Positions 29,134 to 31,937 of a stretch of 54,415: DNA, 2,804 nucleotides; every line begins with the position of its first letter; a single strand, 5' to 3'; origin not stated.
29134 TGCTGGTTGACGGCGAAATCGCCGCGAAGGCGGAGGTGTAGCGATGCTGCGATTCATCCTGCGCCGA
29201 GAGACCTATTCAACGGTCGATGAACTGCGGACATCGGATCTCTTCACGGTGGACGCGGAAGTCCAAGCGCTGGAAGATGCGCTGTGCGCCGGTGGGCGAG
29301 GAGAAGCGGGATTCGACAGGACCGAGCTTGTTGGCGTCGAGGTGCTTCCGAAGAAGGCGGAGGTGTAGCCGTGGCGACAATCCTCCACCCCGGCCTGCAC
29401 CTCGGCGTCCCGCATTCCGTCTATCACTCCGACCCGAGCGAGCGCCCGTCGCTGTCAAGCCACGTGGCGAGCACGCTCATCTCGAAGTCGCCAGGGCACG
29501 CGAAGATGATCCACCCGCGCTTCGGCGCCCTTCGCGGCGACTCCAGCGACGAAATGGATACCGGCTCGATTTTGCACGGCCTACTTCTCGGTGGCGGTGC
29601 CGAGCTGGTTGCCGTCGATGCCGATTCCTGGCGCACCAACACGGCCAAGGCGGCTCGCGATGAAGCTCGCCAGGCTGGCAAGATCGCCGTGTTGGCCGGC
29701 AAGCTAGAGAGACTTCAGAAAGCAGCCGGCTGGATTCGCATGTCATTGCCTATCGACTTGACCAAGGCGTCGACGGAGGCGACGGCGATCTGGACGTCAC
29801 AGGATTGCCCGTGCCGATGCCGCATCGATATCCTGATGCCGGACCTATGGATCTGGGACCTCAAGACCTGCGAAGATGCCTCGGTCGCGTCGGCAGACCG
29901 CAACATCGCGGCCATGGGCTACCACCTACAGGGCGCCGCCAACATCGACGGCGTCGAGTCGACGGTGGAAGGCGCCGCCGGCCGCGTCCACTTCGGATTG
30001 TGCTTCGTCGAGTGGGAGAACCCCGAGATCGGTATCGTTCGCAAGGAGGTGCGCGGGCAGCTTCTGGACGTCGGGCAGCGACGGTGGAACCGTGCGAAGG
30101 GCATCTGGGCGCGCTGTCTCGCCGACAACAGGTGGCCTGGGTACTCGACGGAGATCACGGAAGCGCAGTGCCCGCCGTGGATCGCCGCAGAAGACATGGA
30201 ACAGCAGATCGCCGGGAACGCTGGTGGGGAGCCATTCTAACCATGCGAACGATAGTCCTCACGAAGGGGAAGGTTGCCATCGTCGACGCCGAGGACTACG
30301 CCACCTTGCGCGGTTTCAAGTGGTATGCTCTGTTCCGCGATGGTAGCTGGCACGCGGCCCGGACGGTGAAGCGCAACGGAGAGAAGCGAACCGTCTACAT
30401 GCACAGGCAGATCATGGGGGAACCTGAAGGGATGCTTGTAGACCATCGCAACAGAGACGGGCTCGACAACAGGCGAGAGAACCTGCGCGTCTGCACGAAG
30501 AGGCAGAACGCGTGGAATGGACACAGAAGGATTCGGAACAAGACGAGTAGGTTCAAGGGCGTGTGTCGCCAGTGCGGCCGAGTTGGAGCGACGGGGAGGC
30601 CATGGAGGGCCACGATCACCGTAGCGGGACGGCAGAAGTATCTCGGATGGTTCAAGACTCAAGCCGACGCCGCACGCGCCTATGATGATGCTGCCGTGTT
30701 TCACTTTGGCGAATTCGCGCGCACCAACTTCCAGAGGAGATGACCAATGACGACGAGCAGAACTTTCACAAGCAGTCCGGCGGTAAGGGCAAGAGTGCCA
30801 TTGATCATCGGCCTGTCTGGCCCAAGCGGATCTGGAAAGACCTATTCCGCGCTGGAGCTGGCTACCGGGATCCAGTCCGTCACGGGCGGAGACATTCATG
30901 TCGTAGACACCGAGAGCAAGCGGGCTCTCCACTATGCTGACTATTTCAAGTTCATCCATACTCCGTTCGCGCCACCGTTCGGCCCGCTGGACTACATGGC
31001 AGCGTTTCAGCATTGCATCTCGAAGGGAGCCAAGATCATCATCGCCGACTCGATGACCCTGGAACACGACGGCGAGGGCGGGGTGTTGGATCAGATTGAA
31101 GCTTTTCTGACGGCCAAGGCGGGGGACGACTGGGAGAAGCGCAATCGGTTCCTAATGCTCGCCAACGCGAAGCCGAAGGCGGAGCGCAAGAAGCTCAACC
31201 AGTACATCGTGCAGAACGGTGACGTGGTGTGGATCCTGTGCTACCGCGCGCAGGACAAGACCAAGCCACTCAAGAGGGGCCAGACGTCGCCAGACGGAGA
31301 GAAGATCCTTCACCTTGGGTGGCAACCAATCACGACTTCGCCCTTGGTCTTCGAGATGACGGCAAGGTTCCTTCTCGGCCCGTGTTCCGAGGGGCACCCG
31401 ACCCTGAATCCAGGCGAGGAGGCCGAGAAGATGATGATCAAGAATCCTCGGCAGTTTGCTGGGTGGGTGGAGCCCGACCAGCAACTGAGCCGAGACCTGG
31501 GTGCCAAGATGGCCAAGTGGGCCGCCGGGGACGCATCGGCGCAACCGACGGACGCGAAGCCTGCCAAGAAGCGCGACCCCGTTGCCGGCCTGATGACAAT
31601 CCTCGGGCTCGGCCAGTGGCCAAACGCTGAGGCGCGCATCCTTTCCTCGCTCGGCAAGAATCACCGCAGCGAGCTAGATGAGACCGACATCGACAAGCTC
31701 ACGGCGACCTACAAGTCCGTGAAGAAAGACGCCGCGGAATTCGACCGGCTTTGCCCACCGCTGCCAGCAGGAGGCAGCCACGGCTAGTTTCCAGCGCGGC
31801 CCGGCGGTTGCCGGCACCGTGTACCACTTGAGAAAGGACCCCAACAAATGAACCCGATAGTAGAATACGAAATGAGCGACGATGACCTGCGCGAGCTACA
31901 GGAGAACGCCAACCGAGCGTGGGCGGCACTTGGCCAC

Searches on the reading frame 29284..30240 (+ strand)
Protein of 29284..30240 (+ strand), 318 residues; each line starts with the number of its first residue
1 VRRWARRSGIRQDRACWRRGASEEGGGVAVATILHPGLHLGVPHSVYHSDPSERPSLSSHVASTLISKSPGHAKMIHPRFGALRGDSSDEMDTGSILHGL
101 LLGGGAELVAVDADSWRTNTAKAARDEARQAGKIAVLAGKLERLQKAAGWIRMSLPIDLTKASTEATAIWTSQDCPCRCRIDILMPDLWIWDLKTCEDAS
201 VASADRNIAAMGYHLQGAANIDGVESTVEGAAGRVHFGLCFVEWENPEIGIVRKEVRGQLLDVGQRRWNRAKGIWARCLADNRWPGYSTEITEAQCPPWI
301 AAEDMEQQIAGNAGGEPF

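Call 21: search_protein_families(library=phrogs, proteins=[window:29284-30240:+], max_evalue=0.001)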
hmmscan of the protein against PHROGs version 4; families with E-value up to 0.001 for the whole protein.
window:29284-30240:+ (318 aa): 1 family
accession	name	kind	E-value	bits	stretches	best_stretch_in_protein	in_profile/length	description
phrog_412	-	DNA, RNA and nucleotide metabolism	6.9e-44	151.8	1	35-307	137-413/440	exonuclease VIII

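Call 22: find_related_loci(query=window:29284-30240:+, collection=viral_contigs, flank=10000)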
Query window:29284-30240:+ (318 aa) in viral_contigs; peptide patterns used: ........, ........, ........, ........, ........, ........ (x = any residue, [..] = any of these).
3 stretches matched a pattern, but none encodes a relative of the query by tblastn (E <= 1e-3).

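Call 32: find_homologous_proteins(query=window:29284-30240:+, max_evalue=1e-10)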
Query window:29284-30240:+ (318 aa): 52 proteins with E <= 1e-10 among 7007 candidates.
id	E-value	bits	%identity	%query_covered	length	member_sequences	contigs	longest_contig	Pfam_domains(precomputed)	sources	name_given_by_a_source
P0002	1.4e-194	664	100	91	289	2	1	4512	PF12684.14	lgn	-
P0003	3.4e-129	449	66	90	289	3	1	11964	-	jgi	jgi:hypothetical protein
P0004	1.1e-127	444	67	87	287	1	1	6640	-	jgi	jgi:hypothetical protein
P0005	1.0e-126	441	67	89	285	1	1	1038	PF12684.14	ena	-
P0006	4.1e-122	426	65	87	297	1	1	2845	PF12684.14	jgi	jgi:hypothetical protein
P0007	2.8e-120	419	62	90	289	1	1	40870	PF12684.14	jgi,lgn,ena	-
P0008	1.4e-118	414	64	88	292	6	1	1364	PF12684.14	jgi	-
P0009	5.5e-118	412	64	88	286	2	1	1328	PF12684.14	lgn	-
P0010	1.0e-117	411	63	87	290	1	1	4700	PF12684.14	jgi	jgi:hypothetical protein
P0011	9.4e-117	408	63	87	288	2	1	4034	PF12684.14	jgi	jgi:hypothetical protein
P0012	1.2e-115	404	61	90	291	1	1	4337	PF12684.14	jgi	jgi:hypothetical protein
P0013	6.0e-115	402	62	87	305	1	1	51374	-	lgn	-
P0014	1.3e-114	401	63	88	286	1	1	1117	PF12684.14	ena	-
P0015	2.1e-113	397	60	91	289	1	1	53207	-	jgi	jgi:hypothetical protein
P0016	5.5e-106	373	57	90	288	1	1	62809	PF12684.14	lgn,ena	-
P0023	4.4e-89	317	52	89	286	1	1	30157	-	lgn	-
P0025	2.1e-88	315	53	90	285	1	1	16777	-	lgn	-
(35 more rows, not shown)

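Call 33: find_encoding_contigs(protein=P0007, flank=10000, max_places=2)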
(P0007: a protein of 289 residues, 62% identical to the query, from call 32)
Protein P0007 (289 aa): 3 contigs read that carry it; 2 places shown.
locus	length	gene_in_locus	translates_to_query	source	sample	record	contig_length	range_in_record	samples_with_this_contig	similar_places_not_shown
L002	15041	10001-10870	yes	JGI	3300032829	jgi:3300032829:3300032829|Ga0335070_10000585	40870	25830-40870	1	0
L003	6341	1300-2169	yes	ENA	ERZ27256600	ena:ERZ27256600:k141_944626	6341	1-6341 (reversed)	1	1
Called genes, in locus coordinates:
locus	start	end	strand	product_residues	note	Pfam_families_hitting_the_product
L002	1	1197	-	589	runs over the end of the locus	-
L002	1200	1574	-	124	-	-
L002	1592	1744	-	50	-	-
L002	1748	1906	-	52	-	-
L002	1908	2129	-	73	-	-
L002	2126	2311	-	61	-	-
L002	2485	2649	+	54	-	-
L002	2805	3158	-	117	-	-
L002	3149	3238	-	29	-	-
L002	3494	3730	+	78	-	-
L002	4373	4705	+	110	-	-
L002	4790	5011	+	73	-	-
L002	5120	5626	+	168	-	-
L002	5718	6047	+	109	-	-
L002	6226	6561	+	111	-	-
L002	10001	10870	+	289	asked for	PF12684:DUF3799 (weak)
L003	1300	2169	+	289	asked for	PF12684:DUF3799 (weak)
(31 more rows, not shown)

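Call 34: find_encoding_contigs(protein=P0013, flank=10000, max_places=2)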
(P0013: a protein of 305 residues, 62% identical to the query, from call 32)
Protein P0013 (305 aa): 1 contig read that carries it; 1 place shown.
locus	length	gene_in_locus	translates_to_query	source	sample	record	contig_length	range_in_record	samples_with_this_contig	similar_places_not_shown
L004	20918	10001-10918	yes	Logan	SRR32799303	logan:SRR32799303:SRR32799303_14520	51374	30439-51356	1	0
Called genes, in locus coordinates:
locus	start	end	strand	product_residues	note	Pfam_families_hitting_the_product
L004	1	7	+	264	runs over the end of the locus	-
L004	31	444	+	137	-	-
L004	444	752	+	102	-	-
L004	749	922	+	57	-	-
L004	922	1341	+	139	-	-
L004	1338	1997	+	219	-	PF01471:PG_binding_1 (weak)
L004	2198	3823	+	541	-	PF05731:TROVE, PF25045:vWA_Ro60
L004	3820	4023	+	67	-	-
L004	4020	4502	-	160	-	-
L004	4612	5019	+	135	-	PF00472:RF-1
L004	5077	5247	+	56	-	-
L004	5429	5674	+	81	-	-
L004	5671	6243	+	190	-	-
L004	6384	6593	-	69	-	-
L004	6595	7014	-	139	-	-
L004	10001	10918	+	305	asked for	-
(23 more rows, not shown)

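Call 35: find_encoding_contigs(protein=P0015, flank=10000, max_places=2)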
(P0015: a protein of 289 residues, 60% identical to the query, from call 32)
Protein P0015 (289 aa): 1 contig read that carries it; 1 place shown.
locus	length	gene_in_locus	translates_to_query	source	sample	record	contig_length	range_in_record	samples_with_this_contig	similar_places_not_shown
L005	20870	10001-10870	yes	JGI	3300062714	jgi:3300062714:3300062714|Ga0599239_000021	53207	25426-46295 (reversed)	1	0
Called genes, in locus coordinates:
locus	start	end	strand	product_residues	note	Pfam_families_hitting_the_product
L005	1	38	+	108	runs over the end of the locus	-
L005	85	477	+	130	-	-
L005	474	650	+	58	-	-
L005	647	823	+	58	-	-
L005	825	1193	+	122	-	-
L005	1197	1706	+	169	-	-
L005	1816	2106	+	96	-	-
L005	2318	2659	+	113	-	-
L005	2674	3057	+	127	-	-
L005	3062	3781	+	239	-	-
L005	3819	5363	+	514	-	-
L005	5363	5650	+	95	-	PF11753:DUF3310 (faint)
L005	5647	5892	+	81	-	-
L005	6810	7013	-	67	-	-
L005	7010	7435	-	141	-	-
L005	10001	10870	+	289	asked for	-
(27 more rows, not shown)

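Call 36: find_encoding_contigs(protein=P0003, flank=10000, max_places=2)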
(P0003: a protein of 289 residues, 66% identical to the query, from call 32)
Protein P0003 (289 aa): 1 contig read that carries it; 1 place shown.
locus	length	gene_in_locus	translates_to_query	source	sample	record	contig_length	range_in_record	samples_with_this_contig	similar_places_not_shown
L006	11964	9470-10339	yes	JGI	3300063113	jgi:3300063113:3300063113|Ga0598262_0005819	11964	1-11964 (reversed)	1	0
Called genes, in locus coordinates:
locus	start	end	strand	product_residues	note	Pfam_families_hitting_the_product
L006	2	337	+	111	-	?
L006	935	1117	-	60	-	-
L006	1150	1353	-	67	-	-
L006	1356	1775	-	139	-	-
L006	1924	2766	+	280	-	-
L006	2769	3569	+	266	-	-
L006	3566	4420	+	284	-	-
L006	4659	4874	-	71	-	-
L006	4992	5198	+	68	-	-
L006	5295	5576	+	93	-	-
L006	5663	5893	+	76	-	-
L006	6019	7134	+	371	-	-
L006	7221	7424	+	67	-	-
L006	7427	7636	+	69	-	-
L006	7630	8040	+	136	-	-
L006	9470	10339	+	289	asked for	-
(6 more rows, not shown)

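Call 41: find_related_loci(query=A3, collection=metagenome_contigs, flank=8000)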
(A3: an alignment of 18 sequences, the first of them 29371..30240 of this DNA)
Query A3 (289 aa) in metagenome_contigs; peptide patterns used: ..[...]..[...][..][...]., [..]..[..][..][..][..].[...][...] (x = any residue, [..] = any of these).
239 stretches matched a pattern; 24 encode a relative of the query (tblastn E <= 1e-3); 24 distinct loci.
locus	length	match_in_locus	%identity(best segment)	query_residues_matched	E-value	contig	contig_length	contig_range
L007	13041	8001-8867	62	1-289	3e-117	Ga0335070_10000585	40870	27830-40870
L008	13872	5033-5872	64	5-284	2e-112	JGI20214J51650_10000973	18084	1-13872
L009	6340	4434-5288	52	1-288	2e-91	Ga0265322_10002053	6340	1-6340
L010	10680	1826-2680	52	1-288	2e-91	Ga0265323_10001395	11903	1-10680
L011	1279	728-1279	64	3-186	2e-74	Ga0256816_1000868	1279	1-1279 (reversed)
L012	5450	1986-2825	41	8-280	5e-57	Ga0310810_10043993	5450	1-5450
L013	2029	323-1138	41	5-258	3e-57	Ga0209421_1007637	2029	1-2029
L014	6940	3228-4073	37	12-282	1e-54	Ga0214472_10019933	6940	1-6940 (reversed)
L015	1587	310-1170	35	3-283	2e-53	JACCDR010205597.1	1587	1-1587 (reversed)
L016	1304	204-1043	36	11-280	2e-53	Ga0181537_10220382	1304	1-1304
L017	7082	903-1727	34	8-275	4e-47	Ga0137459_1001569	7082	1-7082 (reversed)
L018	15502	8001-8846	34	8-282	4e-44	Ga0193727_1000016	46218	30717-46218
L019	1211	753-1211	50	4-150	6e-45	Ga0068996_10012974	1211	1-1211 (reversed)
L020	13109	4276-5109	34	8-280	6e-42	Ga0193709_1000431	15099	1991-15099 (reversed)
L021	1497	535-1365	36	8-277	2e-42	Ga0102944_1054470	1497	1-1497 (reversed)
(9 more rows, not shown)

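Call 42: find_related_loci(query=A3, collection=viral_contigs, flank=8000)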
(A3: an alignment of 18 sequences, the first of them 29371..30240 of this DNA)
Query A3 (289 aa) in viral_contigs; peptide patterns used: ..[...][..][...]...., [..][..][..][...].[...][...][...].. (x = any residue, [..] = any of these).
32 stretches matched a pattern; 16 encode a relative of the query (tblastn E <= 1e-3); 16 distinct loci.
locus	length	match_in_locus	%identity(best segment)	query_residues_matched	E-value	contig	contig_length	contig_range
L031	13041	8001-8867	62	1-289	6e-117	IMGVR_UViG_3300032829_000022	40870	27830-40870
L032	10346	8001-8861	42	1-283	2e-57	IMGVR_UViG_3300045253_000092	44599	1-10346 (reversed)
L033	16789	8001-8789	40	11-270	3e-51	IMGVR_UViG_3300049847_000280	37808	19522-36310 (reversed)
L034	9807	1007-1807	35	11-270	5e-45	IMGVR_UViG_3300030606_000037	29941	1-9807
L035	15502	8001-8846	34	8-282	8e-44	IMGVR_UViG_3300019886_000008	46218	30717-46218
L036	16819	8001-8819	33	11-276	2e-43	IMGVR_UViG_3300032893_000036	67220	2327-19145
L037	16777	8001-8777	37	16-270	2e-40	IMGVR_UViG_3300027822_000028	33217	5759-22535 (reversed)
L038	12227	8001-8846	33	5-279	3e-29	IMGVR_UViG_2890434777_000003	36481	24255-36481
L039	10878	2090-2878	38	12-270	8e-44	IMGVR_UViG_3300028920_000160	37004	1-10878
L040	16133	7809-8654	36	11-283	2e-36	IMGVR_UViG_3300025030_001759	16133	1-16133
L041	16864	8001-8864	41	8-289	1e-57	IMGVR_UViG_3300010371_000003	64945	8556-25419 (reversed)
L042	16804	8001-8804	31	26-258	5e-24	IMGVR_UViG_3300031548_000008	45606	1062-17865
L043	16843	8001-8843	32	7-279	2e-33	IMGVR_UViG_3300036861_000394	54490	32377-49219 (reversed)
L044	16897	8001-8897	30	1-270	4e-19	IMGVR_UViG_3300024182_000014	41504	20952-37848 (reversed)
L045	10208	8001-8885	27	3-280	4e-27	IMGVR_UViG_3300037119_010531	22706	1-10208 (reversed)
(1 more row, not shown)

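Call 43: find_related_loci(query=A3, collection=genome_contigs, flank=8000)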
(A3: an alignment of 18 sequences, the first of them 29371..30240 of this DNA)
Query A3 (289 aa) in genome_contigs; peptide patterns used: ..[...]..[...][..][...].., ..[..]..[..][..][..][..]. (x = any residue, [..] = any of these).
18 stretches matched a pattern; 5 encode a relative of the query (tblastn E <= 1e-3); 5 distinct loci.
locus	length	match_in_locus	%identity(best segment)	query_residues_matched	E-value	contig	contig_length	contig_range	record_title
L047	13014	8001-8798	34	18-279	3e-35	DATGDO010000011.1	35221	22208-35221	MAG TPA_asm: Solirubrobacterales bacterium isolate SMAG_U9676 k141_509825, whole genome shotgun sequence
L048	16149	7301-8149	32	4-279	5e-35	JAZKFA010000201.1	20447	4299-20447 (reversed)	MAG: Pseudomonadota bacterium isolate DC_HB_02_SPN181219-bin058 DCHB02SPN_B058_0_000000000201, whole genome shotgun sequ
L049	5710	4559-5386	31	3-270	6e-30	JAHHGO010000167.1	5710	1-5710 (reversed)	MAG: Alphaproteobacteria bacterium isolate D_bin4 NODE_167_length_5710_cov_11.028658, whole genome shotgun sequence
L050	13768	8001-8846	33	5-279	7e-30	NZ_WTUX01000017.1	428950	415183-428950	Maritimibacter harenae strain DP07 scaffold17, whole genome shotgun sequence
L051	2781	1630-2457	29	3-270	2e-27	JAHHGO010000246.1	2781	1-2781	MAG: Alphaproteobacteria bacterium isolate D_bin4 NODE_246_length_2781_cov_4.633760, whole genome shotgun sequence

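Call 55: find_encoding_contigs(protein=P0004, flank=10000, max_places=1)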
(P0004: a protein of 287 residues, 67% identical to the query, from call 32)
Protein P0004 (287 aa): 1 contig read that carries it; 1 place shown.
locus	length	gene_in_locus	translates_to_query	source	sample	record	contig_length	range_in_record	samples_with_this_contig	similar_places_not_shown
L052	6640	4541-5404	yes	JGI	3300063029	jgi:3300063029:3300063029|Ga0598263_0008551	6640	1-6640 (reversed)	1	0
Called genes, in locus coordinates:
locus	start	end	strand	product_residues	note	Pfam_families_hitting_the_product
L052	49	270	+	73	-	-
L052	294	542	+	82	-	-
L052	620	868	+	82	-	-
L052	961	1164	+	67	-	-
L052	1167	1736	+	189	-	PF23547:Zn_ribbon_FGT1_1 (weak)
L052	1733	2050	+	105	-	-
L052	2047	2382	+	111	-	-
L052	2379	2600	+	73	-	-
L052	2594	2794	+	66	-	-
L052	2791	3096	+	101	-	-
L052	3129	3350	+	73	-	-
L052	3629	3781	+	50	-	-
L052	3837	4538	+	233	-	-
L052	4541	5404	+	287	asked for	-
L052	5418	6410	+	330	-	PF13479:AAA_24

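Call 56: find_encoding_contigs(protein=P0016, flank=10000, max_places=1)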
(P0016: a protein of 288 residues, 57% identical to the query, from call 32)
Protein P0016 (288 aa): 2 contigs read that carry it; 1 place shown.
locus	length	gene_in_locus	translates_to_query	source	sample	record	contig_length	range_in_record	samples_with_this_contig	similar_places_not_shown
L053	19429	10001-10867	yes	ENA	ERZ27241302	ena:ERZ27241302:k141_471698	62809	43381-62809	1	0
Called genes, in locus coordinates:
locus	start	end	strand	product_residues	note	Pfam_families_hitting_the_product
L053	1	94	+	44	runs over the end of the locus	-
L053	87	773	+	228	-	PF01183:Glyco_hydro_25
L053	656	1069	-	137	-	-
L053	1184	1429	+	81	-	-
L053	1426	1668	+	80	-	-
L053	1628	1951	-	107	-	-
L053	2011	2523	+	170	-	-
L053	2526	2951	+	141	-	-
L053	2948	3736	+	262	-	-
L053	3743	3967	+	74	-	-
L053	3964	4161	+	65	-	-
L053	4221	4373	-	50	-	-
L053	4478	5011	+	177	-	PF10686:YAcAr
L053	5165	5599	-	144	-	-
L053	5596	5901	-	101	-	-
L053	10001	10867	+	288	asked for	PF12684:DUF3799 (weak)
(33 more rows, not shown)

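Call 57: find_encoding_contigs(protein=P0025, flank=10000, max_places=1)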
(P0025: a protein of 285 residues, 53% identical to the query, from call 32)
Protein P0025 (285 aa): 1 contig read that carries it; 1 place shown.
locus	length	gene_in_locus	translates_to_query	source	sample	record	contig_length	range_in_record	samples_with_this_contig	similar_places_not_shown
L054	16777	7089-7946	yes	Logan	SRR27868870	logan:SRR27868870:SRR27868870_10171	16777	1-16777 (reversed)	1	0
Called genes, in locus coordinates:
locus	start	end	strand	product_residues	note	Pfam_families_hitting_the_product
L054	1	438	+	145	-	?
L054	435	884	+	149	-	-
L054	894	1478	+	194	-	-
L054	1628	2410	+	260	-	-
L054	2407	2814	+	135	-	PF05866:RusA (weak)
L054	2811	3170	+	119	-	-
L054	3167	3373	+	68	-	-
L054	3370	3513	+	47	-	-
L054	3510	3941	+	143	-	PF08291:Peptidase_M15_3, PF05951:Peptidase_M15_2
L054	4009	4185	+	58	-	-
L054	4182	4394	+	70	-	-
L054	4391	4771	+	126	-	-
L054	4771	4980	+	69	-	-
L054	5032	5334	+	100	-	-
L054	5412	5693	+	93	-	-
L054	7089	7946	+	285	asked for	-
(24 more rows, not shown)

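Call 58: find_encoding_contigs(protein=P0023, flank=10000, max_places=1)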
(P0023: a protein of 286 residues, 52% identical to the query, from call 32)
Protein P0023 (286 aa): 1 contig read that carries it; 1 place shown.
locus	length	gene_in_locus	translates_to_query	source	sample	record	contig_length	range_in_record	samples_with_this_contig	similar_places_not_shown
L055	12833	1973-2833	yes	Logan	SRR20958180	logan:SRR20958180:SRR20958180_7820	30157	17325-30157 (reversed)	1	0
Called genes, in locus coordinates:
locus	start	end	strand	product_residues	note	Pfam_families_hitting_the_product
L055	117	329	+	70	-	-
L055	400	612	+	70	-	-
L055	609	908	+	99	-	-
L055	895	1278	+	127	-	-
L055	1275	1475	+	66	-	-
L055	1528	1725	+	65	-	-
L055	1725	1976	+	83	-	-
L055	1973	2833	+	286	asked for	-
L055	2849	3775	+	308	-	PF13479:AAA_24 (weak)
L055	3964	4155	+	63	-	-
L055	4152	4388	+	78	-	-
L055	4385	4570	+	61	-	-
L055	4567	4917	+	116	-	-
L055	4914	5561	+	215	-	-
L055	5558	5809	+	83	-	-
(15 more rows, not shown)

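Call 60: search_protein_families(library=pfam, proteins=[window:29371-30240:+], max_evalue=0.01)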
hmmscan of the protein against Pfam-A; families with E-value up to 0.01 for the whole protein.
window:29371-30240:+ (289 aa): 1 family
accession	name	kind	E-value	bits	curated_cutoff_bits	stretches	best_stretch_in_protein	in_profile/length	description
PF12684.13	DUF3799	-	9.8e-07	29.2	26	1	143-262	104-227/233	PDDEXK-like domain of unknown function (DUF3799)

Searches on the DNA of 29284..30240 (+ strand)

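Call 70: search_with_rna_model(model_id=R1, sources=[L002, L004, L005, L006, L008, L010], filters=off, max_evalue=3)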
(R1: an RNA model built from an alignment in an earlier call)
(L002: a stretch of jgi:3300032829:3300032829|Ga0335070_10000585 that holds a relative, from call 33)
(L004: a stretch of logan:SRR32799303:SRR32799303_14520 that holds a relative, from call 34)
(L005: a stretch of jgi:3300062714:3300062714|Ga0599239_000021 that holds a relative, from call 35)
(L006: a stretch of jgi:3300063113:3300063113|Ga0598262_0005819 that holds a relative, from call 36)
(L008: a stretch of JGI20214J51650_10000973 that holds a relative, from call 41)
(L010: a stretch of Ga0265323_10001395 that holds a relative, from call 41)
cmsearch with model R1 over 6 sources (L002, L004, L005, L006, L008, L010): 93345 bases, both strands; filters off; matches with E-value up to 3: 11.
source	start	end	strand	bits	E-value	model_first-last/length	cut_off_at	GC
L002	5624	5656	+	47.9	1.1e-06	1-33/33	no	0.82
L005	8322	8354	+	44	5.6e-06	1-33/33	no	0.82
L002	5009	5040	+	41.7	1.4e-05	1-33/33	no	0.75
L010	5380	5411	+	38.7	5.1e-05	1-33/33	no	0.81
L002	4703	4733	+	36.2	0.00014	1-33/33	no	0.71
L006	5891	5921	+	35.5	0.0002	1-33/33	no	0.77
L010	2094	2126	-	24.6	0.019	1-33/33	no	0.76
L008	4847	4877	+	18.7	0.23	1-33/33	no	0.74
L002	7487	7516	+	13.5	2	1-33/33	no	0.63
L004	4048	4080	+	13.3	2.2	1-33/33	no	0.79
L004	1374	1416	+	12.9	2.6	1-33/33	no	0.72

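Call 71: search_with_rna_model(model_id=R1, sources=[L023, L052, L053, L054, L055, L012, L014, L017], filters=off, max_evalue=3)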
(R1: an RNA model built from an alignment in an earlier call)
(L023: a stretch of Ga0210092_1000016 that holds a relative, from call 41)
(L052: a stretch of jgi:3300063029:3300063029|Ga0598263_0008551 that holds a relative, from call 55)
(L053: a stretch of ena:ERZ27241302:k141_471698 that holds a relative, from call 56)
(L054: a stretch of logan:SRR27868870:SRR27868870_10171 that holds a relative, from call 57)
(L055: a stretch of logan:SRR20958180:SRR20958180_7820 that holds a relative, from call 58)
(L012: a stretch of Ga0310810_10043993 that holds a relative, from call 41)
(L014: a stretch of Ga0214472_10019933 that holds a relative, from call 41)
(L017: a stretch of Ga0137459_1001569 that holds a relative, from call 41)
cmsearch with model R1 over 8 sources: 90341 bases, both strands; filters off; matches with E-value up to 3: 1.
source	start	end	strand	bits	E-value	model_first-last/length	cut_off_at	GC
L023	4421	4449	+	33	0.00054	1-33/33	no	0.83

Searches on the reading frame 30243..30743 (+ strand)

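Call 95: search_protein_families(library=phrogs, proteins=[window:30243-30743:+], max_evalue=0.001)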
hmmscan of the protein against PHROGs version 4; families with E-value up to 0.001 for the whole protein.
window:30243-30743:+ (166 aa): 8 families
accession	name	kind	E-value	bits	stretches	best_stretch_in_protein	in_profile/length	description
phrog_99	-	DNA, RNA and nucleotide metabolism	8.6e-35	122.1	1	48-164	155-269/383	HNH endonuclease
phrog_4578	-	DNA, RNA and nucleotide metabolism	4.6e-20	72.8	1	60-162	26-122/130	HNH endonuclease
phrog_36769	-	unknown function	1.8e-15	58.2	1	15-150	208-343/367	-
phrog_3593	-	DNA, RNA and nucleotide metabolism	1.8e-12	48.4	1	49-157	97-199/210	HNH endonuclease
phrog_374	-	DNA, RNA and nucleotide metabolism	1.3e-11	45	1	58-164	316-416/617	HNH endonuclease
phrog_59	-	DNA, RNA and nucleotide metabolism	4.9e-09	37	1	42-147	179-256/423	HNH endonuclease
phrog_953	-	DNA, RNA and nucleotide metabolism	3.2e-05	24.4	1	106-159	317-366/420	HNH endonuclease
phrog_959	-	DNA, RNA and nucleotide metabolism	0.00049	20.9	1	41-96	48-109/138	HNH endonuclease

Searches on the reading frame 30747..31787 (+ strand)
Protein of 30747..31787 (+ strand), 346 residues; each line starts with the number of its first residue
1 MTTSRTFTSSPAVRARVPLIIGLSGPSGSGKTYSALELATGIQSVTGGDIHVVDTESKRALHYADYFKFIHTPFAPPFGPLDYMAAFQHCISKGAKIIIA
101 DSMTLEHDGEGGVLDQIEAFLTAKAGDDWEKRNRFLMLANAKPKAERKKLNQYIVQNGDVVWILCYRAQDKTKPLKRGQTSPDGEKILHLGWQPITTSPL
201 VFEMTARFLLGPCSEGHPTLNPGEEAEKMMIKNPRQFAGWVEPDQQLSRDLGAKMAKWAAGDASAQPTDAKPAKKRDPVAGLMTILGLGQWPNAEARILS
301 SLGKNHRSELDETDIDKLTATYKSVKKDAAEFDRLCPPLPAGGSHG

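Call 21: search_protein_families(library=phrogs, proteins=[window:30747-31787:+], max_evalue=0.001)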
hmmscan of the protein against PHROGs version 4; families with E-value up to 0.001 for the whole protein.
window:30747-31787:+ (346 aa): 1 family
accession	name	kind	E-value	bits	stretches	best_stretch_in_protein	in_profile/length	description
phrog_1366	-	unknown function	5.6e-38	132.2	1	7-321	3-288/307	-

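Call 60: search_protein_families(library=pfam, proteins=[window:30747-31787:+], max_evalue=0.01)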
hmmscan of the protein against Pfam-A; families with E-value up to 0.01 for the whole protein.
window:30747-31787:+ (346 aa): 0 families
